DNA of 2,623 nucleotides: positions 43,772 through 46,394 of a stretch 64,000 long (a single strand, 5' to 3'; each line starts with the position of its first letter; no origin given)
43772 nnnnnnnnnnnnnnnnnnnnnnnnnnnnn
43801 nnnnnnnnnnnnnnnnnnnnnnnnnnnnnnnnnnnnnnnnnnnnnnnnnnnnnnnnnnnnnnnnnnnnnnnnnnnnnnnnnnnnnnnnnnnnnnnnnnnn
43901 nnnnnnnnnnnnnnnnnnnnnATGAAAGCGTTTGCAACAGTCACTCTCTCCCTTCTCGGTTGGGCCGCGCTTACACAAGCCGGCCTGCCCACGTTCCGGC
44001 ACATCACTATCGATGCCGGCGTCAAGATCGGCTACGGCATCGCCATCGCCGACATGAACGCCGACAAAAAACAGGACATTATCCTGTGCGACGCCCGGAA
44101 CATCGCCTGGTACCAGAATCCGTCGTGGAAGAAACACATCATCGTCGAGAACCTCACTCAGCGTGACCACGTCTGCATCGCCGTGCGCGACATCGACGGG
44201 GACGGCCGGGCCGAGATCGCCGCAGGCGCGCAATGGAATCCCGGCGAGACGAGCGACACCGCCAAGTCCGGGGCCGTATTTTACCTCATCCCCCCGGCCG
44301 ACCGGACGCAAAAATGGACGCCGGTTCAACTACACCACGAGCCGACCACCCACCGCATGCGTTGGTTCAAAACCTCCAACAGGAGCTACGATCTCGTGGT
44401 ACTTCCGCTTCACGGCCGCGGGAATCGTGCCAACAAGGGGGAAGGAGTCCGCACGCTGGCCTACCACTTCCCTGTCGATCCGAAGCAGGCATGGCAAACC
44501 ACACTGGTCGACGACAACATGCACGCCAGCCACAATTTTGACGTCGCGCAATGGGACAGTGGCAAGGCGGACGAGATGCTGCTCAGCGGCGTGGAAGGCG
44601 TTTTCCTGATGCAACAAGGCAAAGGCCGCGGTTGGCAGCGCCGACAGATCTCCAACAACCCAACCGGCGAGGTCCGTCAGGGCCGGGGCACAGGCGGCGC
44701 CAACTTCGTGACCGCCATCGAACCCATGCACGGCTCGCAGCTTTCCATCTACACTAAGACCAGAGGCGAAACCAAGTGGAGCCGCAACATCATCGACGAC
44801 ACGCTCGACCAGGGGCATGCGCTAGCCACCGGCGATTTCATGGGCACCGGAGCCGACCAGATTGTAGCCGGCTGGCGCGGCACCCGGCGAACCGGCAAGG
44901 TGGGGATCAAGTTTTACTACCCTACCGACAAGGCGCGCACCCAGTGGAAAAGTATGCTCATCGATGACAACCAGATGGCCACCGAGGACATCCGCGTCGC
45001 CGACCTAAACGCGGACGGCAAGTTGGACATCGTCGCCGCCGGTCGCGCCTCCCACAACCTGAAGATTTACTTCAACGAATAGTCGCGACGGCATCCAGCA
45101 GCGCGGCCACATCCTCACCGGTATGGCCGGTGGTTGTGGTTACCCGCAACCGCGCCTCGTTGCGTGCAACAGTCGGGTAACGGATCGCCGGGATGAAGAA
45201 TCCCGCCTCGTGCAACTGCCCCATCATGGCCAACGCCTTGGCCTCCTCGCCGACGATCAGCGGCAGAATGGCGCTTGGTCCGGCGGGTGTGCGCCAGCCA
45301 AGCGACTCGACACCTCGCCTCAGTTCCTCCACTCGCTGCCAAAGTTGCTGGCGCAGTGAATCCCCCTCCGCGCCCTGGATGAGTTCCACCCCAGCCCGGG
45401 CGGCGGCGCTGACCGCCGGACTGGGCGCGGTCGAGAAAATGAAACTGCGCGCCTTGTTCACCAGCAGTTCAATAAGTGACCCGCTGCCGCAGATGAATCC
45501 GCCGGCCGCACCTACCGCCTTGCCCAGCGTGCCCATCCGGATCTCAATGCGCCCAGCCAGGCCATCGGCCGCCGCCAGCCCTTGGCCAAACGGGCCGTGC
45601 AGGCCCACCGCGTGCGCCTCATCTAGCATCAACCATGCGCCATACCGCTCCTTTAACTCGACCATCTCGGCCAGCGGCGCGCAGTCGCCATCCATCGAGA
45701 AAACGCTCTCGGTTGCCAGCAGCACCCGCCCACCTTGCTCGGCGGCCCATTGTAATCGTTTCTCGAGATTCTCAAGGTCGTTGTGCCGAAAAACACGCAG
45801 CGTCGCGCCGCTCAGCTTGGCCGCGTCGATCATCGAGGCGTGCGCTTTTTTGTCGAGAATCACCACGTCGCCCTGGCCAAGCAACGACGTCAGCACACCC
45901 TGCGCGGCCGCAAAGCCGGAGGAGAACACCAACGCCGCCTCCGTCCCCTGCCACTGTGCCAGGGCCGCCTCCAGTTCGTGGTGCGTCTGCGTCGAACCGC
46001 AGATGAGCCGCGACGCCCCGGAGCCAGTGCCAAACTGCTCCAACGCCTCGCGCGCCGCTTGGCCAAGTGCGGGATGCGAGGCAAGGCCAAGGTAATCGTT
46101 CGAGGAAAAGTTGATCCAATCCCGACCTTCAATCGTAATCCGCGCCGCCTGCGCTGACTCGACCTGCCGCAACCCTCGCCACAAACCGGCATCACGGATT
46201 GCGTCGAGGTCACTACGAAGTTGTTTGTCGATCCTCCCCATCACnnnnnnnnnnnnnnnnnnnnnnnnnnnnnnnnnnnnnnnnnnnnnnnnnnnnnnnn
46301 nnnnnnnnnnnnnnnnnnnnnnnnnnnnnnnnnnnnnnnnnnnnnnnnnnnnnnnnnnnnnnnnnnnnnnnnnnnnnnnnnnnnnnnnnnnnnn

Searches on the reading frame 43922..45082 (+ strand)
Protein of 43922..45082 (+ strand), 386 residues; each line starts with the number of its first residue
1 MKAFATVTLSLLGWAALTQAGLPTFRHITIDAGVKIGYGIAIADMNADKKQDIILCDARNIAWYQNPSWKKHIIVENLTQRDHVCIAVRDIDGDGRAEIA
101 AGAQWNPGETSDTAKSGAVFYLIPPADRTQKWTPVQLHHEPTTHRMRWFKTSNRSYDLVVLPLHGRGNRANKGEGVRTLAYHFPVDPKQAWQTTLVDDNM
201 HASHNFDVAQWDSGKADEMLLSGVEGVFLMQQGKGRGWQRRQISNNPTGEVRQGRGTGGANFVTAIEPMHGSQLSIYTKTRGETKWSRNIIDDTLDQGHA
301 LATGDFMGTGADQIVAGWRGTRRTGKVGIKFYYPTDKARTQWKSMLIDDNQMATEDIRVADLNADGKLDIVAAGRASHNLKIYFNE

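Call 12: search_protein_families(library=pfam, proteins=[window:43922-45082:+], max_evalue=0.001)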
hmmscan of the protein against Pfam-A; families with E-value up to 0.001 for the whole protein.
window:43922-45082:+ (386 aa): 3 families
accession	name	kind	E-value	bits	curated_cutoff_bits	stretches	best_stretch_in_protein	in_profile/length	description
PF13517.12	FG-GAP_3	-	1.7e-13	51.4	26.9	1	44-100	1-60/61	FG-GAP-like repeat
PF22301.2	AUDH_beta_propeller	-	1e-11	45.4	27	1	117-279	2-178/179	Aldos-2-ulose dehydratase, beta-propeller domain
PF01839.29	FG-GAP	-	5.1e-11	42.7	22.1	1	86-120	5-35/37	FG-GAP repeat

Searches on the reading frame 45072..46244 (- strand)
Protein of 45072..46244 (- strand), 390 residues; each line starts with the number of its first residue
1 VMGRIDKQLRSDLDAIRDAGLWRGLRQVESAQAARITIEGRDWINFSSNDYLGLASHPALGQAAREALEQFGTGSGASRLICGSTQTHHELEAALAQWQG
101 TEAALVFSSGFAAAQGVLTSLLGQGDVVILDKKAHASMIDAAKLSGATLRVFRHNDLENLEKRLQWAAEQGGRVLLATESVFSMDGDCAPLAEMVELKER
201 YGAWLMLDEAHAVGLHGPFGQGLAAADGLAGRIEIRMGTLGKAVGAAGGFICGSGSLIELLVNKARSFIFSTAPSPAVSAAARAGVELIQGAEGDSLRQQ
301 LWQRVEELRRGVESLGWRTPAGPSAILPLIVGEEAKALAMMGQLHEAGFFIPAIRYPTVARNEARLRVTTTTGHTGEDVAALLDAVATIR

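Call 12: search_protein_families(library=pfam, proteins=[window:45072-46244:-], max_evalue=0.001)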
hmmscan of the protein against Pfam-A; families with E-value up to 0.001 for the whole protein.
window:45072-46244:- (390 aa): 6 families
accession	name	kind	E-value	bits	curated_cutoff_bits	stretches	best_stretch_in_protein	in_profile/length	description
PF00155.27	Aminotran_1_2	-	9.2e-62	209.7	19.7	1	42-385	2-360/361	Aminotransferase class I and II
PF01053.26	Cys_Met_Meta_PP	-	1.1e-07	31.3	27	1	85-211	51-176/381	Cys/Met metabolism PLP-dependent enzyme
PF00266.25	Aminotran_5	-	4.4e-07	29.6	21.5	1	75-214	32-181/371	Aminotransferase class-V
PF01041.23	DegT_DnrJ_EryC1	-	1.9e-05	24.5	19.8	1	87-215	25-152/360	DegT/DnrJ/EryC1/StrS aminotransferase family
PF01212.27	Beta_elim_lyase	-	6.4e-05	22.9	27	1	83-210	29-170/288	Beta-eliminating lyase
PF01276.26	OKR_DC_1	-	0.00031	20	27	0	104-312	84-314/417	Orn/Lys/Arg decarboxylase, major domain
